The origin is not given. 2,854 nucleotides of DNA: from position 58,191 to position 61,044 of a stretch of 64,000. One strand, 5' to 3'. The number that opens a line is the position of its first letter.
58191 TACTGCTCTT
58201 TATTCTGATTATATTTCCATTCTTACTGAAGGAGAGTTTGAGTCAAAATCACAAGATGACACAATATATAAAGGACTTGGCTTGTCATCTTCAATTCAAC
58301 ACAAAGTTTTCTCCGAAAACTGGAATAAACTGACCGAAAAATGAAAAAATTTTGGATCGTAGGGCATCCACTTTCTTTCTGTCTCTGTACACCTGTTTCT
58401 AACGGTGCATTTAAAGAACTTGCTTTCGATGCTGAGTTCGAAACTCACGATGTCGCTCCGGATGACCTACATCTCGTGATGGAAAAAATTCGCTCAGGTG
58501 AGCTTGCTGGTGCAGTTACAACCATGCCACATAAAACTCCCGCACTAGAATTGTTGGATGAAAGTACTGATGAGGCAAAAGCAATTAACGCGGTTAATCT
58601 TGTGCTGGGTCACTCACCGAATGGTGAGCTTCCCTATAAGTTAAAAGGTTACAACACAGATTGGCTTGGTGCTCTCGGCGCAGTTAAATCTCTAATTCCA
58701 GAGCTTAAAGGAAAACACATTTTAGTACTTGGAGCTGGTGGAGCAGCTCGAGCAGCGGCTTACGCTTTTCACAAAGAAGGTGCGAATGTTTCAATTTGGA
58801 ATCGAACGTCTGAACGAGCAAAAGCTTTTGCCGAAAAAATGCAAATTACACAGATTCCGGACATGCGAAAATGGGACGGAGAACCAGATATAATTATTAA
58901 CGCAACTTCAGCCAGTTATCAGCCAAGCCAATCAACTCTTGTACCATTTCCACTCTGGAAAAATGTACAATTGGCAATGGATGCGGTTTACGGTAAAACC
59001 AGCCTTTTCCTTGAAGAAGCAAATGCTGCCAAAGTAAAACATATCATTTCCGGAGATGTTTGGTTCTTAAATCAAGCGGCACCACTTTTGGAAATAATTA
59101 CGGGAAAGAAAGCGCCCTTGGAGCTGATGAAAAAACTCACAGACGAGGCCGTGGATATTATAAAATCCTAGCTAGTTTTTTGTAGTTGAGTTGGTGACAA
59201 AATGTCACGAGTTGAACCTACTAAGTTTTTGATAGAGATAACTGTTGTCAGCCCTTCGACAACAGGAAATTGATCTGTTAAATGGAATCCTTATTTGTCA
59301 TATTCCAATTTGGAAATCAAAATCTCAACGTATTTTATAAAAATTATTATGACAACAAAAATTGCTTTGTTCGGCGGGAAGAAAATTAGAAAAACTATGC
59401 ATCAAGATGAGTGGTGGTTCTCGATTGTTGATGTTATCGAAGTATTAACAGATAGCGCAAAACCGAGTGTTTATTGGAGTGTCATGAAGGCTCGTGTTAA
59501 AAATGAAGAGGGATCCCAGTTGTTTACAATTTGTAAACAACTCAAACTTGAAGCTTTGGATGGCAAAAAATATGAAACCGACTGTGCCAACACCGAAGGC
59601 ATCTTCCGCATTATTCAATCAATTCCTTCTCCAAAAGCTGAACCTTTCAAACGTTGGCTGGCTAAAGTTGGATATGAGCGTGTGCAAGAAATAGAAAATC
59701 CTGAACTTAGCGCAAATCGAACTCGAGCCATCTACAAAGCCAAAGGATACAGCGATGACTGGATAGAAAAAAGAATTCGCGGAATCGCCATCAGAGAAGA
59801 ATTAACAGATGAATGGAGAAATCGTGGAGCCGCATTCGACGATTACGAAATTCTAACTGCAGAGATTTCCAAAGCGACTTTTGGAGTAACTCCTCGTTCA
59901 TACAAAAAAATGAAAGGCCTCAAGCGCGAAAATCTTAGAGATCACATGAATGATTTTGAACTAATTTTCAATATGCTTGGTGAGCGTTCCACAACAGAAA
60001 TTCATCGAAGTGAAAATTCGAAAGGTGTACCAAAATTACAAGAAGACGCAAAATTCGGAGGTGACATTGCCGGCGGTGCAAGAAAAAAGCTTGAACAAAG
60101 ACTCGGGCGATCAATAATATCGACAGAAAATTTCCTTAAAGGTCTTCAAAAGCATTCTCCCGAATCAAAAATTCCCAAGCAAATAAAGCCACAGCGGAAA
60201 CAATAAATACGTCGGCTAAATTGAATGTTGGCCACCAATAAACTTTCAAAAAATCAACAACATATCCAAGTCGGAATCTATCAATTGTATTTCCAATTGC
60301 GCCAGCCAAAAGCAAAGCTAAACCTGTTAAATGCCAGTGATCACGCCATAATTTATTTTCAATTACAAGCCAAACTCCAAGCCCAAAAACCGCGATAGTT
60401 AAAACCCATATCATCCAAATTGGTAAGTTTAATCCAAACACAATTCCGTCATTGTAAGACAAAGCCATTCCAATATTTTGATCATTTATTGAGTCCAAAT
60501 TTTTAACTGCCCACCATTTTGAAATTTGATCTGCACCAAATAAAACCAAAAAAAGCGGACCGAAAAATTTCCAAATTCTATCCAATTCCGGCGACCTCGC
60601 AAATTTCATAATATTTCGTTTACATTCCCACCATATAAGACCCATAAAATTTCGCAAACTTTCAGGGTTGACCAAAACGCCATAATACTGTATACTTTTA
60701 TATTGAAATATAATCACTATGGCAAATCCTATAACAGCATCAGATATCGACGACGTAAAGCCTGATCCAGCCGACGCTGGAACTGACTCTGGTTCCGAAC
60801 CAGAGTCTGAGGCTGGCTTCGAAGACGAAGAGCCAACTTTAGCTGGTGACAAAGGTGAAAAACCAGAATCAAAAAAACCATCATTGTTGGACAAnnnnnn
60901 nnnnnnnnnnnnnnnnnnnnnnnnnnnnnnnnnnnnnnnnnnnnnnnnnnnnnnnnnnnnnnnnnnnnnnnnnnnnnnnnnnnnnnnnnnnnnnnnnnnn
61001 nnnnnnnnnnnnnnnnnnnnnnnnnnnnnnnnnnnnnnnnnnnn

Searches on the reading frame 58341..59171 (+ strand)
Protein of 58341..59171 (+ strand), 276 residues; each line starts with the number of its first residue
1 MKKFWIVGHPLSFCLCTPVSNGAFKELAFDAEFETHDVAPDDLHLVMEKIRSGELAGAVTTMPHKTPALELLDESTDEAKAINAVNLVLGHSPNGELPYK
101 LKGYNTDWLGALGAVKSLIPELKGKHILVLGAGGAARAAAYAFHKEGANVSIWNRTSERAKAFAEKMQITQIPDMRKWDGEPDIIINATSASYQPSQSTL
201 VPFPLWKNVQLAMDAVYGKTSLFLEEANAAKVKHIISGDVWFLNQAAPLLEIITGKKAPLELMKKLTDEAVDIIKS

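Call 7: search_protein_families(library=pfam, proteins=[window:58341-59171:+], max_evalue=0.01)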
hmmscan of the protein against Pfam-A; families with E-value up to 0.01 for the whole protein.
window:58341-59171:+ (276 aa): 11 families
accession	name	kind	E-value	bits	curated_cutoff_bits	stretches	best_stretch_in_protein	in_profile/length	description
PF08501.16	Shikimate_dh_N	-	1.5e-16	60.8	27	1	6-88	1-83/83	Shikimate dehydrogenase substrate binding domain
PF01488.26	Shikimate_DH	-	2.5e-12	47.5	24.3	1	116-192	4-86/138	Shikimate / quinate 5-dehydrogenase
PF01408.29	GFO_IDH_MocA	-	0.00041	21.5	24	1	126-191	2-72/120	Oxidoreductase family, NAD-binding Rossmann fold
PF02826.25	2-Hacid_dh_C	-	0.00079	19.3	25.1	1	116-188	28-98/178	D-isomer specific 2-hydroxyacid dehydrogenase, NAD binding domain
PF03807.23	F420_oxidored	-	0.00095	20.2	21.6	1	127-187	2-65/94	NADP oxidoreductase coenzyme F420-dependent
PF00106.31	adh_short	-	0.0026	17.7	26.6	1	125-168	1-45/195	short chain dehydrogenase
PF02558.23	ApbA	-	0.005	16.9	22.2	1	127-169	1-42/150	Ketopantoate reductase PanE/ApbA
PF07992.20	Pyr_redox_2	-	0.0065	16.4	26.1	1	59-166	75-184/291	Pyridine nucleotide-disulphide oxidoreductase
PF07991.19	KARI_N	-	0.0076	16.3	20.6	0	122-177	2-59/165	Acetohydroxy acid isomeroreductase, NADPH-binding domain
PF13434.12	Lys_Orn_oxgnase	-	0.0079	15.8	21.3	1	68-158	131-222/339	L-lysine 6-monooxygenase/L-ornithine 5-monooxygenase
PF13241.12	NAD_binding_7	-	0.0082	17.1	22.1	0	121-168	4-49/104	Putative NAD(P)-binding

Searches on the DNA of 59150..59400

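Call 87: search_rna_families(source=window, start=59150, end=59400, threshold=evalue, max_evalue=5)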
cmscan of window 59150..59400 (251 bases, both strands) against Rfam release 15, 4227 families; matches with E-value up to 5: 2.
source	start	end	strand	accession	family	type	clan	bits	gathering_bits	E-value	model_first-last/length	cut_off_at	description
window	59232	59348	-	RF01743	leu-phe_leader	Cis-reg; leader;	-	15.6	70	3.3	1-162/162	no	leu/phe leader RNA from Lactococcus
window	59314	59379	-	RF01516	v-snoRNA-1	Gene; snRNA; snoRNA; CD-box;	-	12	75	4.7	1-65/65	no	Human herpesvirus 1 small nucleolar RNA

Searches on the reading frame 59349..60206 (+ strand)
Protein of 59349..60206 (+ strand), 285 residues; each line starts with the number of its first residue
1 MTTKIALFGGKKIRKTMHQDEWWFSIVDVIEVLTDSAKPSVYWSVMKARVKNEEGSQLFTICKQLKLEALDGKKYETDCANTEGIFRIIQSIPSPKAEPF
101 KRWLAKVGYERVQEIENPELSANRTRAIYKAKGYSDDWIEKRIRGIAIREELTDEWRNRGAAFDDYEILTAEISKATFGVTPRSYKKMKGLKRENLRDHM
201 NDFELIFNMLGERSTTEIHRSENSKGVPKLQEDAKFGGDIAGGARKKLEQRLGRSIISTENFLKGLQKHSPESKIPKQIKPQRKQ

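Call 7: search_protein_families(library=pfam, proteins=[window:59349-60206:+], max_evalue=0.01)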
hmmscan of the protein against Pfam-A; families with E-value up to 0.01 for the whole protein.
window:59349-60206:+ (285 aa): 1 family
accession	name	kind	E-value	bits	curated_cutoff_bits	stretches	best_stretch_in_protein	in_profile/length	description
PF02498.22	Bro-N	-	1.6e-13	51.5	25.6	1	14-106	3-92/96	BRO family, N-terminal domain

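Call 37: find_homologous_proteins(query=window:59349-60206:+)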
Query window:59349-60206:+ (285 aa): 8000 proteins with E <= 0.001 among 8000 candidates; the best 120 are listed.
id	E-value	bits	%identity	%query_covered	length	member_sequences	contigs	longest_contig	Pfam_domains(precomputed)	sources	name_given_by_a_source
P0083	1.5e-181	620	96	100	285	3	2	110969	PF02498.23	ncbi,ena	-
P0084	2.4e-145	501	80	100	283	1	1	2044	PF02498.23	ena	-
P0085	3.4e-145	500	82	97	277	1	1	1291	PF02498.23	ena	-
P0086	2.5e-143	494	81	96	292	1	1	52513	PF02498.23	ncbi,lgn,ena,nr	ncbi:MAG: hypothetical protein G01um101417_97 [Parcubacteria group bacterium Gr01-1014_17]|nr:MAG: h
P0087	3.0e-140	484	80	96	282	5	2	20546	PF02498.23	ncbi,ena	-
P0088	2.9e-139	481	80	92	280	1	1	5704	PF02498.23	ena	-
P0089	3.3e-139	481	80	92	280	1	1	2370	PF02498.23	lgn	-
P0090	3.3e-139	481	76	100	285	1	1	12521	PF02498.23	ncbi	-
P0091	5.7e-139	480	81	92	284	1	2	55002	PF02498.23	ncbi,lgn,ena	-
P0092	9.0e-139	479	78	96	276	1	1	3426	PF02498.23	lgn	-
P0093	1.1e-138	479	78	94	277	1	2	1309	PF02498.23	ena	-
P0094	1.8e-138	478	77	96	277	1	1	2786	PF02498.23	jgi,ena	-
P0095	2.3e-138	478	80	96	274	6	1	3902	PF02498.23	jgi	-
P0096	2.6e-138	478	77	96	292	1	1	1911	PF02498.23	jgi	jgi:hypothetical protein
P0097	3.4e-138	477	79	96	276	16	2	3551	PF02498.23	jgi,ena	-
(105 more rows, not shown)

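Call 38: find_encoding_contigs(protein=P0083, flank=3000, max_places=2)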
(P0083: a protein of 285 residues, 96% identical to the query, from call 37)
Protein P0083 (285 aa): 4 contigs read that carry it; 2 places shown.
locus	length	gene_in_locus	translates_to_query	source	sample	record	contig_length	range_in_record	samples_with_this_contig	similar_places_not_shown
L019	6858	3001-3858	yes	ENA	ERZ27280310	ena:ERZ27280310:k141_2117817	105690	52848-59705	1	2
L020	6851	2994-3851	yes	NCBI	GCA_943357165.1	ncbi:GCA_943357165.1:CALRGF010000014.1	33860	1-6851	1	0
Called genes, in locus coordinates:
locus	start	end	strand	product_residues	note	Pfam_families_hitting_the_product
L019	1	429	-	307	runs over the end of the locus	PF07136:DUF1385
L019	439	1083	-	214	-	PF02578:Cu-oxidase_4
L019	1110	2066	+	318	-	PF04909:Amidohydro_2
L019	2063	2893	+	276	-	PF08501:Shikimate_dh_N, PF01488:Shikimate_DH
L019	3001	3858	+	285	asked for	PF02498:Bro-N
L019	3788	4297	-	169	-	PF01252:Peptidase_A8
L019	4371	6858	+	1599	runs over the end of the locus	-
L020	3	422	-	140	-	?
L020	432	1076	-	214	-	PF02578:Cu-oxidase_4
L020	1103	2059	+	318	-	PF04909:Amidohydro_2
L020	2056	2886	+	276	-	PF08501:Shikimate_dh_N, PF01488:Shikimate_DH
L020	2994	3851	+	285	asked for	PF02498:Bro-N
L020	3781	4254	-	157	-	PF01252:Peptidase_A8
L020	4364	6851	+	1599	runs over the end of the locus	-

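Call 39: find_encoding_contigs(protein=P0090, flank=10000, max_places=2)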
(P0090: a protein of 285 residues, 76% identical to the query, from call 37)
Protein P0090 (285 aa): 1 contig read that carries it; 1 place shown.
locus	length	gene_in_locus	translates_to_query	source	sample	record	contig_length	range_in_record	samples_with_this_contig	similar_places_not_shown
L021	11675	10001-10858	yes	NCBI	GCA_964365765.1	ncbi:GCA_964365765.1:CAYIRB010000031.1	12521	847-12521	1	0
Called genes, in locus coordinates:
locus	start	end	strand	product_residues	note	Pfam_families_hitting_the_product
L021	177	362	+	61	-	-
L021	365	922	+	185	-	-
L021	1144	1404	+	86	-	PF21983:NikA-like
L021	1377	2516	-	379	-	PF13439:Glyco_transf_4, PF13477:Glyco_trans_4_2 (weak), PF13579:Glyco_trans_4_4, PF00534:Glycos_transf_1, PF13692:Glyco_trans_1_4, PF13524:Glyco_trans_1_2, PF20706:GT4-conflict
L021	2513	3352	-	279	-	PF13480:Acetyltransf_6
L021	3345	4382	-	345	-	PF01041:DegT_DnrJ_EryC1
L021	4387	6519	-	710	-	PF13439:Glyco_transf_4, PF13579:Glyco_trans_4_4, PF20706:GT4-conflict, PF00534:Glycos_transf_1, PF13692:Glyco_trans_1_4, PF13524:Glyco_trans_1_2 (weak), PF01522:Polysacc_deac_1 (weak)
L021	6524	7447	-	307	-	PF07136:DUF1385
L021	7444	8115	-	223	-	PF02578:Cu-oxidase_4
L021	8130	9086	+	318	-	PF04909:Amidohydro_2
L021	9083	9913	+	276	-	PF08501:Shikimate_dh_N, PF01488:Shikimate_DH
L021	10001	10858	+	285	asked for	PF02498:Bro-N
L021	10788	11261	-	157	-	PF01252:Peptidase_A8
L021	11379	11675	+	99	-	?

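Call 40: find_encoding_contigs(protein=P0086, flank=3000, max_places=2)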
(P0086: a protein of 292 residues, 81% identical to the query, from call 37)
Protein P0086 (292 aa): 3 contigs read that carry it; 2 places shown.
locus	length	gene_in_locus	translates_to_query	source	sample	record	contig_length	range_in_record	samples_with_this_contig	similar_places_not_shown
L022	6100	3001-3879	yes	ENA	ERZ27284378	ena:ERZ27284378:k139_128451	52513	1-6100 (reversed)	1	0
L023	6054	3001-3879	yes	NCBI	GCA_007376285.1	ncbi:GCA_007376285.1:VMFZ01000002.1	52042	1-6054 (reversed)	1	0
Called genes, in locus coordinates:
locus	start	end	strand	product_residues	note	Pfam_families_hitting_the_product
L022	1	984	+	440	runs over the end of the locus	PF13287:Fn3_assoc, PF13290:CHB_HEX_C_1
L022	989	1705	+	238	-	-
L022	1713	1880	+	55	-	-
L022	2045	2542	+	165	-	PF00466:Ribosomal_L10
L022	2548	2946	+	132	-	PF16320:Ribosomal_L12_N, PF00542:Ribosomal_L12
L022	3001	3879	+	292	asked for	PF02498:Bro-N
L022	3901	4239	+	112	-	-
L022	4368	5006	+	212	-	PF01936:NYN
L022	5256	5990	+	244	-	PF00989:PAS (faint), PF08448:PAS_4 (faint)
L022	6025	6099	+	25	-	?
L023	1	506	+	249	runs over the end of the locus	PF13290:CHB_HEX_C_1, PF13287:Fn3_assoc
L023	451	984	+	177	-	-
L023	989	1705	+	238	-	-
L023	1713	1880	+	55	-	-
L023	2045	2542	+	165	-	PF00466:Ribosomal_L10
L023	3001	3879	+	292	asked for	PF02498:Bro-N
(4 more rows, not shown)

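Call 65: search_protein_families(library=ncbifam, proteins=[window:59349-60206:+], max_evalue=0.01)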
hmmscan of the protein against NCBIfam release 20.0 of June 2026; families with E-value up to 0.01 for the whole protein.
window:59349-60206:+ (285 aa): 0 families

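Call 66: search_protein_families(library=phrogs, proteins=[window:59349-60206:+], max_evalue=0.001)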
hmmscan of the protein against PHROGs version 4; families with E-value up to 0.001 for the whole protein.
window:59349-60206:+ (285 aa): 3 families
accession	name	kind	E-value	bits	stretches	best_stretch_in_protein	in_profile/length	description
phrog_15286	-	unknown function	1.3e-91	307.4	1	4-261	6-265/274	-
phrog_28094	-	unknown function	1.4e-14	55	1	205-261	1-57/66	-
phrog_2011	-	transcription regulation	7.7e-06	26.8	1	6-106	7-104/275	anti-repressor Ant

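Call 86: search_solved_structures(query=window:59349-60206:+, max_evalue=0.01)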
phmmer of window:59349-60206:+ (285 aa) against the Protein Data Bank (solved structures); distinct sequences matched with E-value up to 0.01: 0.

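Call 96: search_protein_families(library=pfam, proteins=[L021:177-362:+, L021:365-922:+], max_evalue=0.01)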
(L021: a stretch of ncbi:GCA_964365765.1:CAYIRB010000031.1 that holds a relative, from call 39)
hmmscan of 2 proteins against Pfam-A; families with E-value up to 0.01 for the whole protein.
L021:177-362:+ (61 aa): 0 families

L021:365-922:+ (185 aa): 0 families

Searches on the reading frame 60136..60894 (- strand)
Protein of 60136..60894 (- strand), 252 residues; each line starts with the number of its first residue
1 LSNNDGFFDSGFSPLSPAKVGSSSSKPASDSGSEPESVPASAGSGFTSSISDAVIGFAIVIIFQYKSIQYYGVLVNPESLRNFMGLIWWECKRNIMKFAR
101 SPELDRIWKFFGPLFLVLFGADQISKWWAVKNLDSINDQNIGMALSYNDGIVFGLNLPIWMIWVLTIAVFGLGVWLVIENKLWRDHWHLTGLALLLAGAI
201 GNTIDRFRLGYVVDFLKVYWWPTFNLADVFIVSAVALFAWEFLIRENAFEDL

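Call 7: search_protein_families(library=pfam, proteins=[window:60136-60894:-], max_evalue=0.01)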
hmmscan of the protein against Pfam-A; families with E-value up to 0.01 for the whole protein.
window:60136-60894:- (252 aa): 1 family
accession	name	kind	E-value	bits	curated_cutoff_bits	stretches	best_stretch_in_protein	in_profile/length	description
PF01252.23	Peptidase_A8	-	7.2e-29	101.3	25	1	115-243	2-141/142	Signal peptidase (SPase) II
